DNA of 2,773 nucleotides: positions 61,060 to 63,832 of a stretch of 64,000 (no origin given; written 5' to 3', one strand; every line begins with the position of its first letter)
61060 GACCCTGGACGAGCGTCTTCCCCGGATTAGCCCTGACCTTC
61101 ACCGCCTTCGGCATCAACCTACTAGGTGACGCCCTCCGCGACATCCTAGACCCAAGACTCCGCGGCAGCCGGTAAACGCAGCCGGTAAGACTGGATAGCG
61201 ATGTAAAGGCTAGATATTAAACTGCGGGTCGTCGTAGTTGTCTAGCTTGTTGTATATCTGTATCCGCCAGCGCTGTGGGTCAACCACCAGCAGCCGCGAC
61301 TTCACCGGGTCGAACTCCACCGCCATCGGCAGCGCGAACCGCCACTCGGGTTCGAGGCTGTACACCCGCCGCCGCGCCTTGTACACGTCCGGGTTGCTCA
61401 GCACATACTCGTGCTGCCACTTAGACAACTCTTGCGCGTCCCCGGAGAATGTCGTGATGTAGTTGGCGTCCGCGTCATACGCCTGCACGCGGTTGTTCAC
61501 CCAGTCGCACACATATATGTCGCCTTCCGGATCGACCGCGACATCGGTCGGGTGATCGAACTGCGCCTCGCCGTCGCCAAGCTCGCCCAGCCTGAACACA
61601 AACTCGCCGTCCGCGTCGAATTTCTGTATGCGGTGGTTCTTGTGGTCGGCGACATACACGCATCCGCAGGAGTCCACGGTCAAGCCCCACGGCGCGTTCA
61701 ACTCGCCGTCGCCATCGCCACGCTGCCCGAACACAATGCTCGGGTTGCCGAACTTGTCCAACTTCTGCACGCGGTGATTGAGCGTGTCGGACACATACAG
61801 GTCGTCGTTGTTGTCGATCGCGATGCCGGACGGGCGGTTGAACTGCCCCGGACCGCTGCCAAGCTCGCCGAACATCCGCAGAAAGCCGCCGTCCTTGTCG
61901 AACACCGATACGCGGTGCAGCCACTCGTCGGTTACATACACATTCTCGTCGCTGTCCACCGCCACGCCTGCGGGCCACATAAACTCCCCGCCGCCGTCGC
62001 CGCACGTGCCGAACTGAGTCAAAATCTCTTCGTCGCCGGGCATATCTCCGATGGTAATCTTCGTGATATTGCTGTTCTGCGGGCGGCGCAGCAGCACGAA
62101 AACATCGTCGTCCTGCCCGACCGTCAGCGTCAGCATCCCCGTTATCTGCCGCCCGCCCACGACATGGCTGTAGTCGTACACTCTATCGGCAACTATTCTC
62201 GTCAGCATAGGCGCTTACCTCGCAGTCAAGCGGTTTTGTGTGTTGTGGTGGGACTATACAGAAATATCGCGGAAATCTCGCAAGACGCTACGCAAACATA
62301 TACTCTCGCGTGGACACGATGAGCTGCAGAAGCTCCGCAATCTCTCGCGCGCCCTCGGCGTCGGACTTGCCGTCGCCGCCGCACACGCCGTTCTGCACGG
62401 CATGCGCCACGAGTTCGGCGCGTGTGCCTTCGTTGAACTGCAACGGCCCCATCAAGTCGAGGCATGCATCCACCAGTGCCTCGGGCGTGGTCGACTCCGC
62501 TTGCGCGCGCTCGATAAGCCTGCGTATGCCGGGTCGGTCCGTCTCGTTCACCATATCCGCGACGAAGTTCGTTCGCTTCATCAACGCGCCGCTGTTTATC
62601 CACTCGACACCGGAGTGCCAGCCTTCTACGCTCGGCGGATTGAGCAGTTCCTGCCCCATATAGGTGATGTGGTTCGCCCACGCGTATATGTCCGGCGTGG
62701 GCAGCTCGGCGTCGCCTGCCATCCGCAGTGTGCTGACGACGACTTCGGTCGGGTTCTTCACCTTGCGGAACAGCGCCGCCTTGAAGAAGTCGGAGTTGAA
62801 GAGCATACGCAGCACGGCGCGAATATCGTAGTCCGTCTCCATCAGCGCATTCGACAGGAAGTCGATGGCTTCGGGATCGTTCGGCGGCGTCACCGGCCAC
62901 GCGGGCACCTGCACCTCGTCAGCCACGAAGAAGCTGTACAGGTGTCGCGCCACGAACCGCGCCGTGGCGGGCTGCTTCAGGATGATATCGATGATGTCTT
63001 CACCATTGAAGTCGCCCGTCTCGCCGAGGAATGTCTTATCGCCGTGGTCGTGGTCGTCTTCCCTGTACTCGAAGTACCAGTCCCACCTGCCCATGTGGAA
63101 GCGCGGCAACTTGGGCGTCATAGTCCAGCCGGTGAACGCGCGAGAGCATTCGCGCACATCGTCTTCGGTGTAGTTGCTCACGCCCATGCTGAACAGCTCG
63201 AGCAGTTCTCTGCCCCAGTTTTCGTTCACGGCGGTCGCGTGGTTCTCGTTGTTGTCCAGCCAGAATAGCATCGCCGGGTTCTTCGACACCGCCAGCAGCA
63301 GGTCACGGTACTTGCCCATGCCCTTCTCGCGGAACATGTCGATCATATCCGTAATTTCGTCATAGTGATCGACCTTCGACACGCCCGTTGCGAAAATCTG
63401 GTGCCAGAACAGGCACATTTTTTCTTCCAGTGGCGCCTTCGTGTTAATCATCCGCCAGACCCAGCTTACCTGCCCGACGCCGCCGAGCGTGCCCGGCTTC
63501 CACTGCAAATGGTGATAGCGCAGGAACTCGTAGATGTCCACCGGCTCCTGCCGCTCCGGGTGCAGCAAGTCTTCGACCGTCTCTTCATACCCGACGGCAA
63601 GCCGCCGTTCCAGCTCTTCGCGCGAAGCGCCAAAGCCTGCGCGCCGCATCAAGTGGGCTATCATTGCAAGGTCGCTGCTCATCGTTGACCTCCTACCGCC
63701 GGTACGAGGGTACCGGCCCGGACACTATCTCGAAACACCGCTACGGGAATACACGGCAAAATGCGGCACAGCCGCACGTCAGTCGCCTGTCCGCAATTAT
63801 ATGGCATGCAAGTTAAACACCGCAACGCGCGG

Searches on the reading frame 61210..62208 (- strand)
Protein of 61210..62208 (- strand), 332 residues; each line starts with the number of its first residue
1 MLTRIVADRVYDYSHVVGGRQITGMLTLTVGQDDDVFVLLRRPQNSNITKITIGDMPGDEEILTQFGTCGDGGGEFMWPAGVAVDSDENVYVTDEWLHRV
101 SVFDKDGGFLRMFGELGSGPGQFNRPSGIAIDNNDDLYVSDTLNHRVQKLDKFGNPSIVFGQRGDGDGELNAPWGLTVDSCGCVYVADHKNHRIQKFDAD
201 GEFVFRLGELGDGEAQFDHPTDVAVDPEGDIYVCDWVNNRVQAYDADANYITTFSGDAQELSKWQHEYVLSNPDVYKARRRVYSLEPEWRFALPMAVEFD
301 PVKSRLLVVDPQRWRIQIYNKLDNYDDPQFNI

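Call 34: search_protein_families(library=pfam, proteins=[window:61210-62208:-], max_evalue=0.001)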
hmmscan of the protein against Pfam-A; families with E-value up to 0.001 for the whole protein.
window:61210-62208:- (332 aa): 9 families
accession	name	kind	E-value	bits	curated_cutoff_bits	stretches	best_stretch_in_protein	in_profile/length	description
PF01436.27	NHL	-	1.3e-34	117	20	4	123-149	1-27/28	NHL repeat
PF17170.10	DUF5128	-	3.6e-19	69.6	22.9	2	86-146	52-113/321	6-bladed beta-propeller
PF06739.17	SBBP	-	7.7e-11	42.2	20.5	0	64-93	4-29/38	Beta-propeller repeat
PF08450.18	SGL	-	1.6e-10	41.4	26.3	1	125-204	135-217/246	SMP-30/Gluconolactonase/LRE-like region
PF25021.1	TEN_NHL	-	6.6e-10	38.9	27.1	0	168-201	139-170/357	Teneurin NHL domain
PF14433.11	SUKH-3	-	1.8e-05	25.4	23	0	96-191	38-128/146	SUKH-3 immunity protein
PF24684.1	Vgb_lyase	-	4.1e-05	23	50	1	78-248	98-253/290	Virginiamycin B lyase family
PF02393.21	US22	-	6.1e-05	23.5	35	0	158-193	65-101/124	US22 like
PF01731.26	Arylesterase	-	0.00034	21.2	21.3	0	122-152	52-83/86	Arylesterase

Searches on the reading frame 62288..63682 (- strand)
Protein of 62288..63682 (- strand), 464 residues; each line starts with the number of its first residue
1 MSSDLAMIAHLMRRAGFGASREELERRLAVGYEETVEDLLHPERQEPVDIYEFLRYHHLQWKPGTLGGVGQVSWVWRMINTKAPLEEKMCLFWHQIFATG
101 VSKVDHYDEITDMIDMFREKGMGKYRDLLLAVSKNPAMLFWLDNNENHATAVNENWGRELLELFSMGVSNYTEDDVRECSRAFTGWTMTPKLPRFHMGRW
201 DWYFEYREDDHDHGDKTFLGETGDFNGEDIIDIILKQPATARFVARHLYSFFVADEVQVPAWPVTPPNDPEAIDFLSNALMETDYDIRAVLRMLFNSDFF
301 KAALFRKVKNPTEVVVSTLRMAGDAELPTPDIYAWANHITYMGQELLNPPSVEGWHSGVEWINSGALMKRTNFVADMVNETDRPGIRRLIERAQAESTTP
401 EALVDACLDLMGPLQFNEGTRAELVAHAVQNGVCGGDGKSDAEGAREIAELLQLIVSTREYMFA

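Call 34: search_protein_families(library=pfam, proteins=[window:62288-63682:-], max_evalue=0.001)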
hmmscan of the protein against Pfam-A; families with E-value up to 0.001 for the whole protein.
window:62288-63682:- (464 aa): 1 family
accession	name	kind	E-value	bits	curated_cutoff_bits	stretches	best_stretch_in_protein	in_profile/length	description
PF08811.16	DUF1800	-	3.4e-103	346.5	26.1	1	10-462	1-418/419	Protein of unknown function (DUF1800)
